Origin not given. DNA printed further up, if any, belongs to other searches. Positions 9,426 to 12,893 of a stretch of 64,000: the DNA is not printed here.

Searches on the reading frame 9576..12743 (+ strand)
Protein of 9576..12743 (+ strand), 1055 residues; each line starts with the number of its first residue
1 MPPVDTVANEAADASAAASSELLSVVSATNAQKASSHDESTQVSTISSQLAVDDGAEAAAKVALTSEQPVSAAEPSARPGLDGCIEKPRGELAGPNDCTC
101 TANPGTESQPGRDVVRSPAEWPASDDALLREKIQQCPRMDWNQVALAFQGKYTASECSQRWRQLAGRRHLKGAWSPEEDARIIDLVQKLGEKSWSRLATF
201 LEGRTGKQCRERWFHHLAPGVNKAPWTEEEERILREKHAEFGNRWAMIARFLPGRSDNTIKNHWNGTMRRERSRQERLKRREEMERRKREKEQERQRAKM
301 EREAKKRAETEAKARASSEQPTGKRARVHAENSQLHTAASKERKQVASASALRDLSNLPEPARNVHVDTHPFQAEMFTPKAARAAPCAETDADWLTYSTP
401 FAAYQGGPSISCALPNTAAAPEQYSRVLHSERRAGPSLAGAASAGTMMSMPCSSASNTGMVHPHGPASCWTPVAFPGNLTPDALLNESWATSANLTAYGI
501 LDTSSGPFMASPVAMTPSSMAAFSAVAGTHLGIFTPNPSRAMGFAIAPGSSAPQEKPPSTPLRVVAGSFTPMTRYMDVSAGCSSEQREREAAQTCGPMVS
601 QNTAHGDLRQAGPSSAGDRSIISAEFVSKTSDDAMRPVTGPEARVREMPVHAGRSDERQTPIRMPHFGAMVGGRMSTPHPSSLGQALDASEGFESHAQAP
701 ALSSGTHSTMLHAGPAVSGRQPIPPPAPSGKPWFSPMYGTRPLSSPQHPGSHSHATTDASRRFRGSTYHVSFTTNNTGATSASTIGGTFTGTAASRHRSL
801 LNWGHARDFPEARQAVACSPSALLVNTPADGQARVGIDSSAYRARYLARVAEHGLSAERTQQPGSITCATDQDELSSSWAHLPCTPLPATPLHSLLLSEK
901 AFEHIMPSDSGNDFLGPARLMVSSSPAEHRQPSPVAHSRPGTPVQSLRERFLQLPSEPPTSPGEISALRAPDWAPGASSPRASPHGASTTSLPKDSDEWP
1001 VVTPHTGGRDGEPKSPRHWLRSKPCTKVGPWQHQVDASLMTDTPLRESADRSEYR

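Call 46: search_protein_families(library=pfam, proteins=[window:9576-12743:+], max_evalue=0.001)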
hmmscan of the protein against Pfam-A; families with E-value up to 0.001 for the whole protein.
window:9576-12743:+ (1055 aa): 2 families
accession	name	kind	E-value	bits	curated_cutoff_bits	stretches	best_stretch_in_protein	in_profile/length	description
PF00249.37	Myb_DNA-binding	-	2.3e-37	127.3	24.4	2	171-216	1-45/46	Myb-like DNA-binding domain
PF13921.12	Myb_DNA-bind_6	-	5.6e-29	100.5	22.9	3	174-231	1-57/60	Myb-like DNA-binding domain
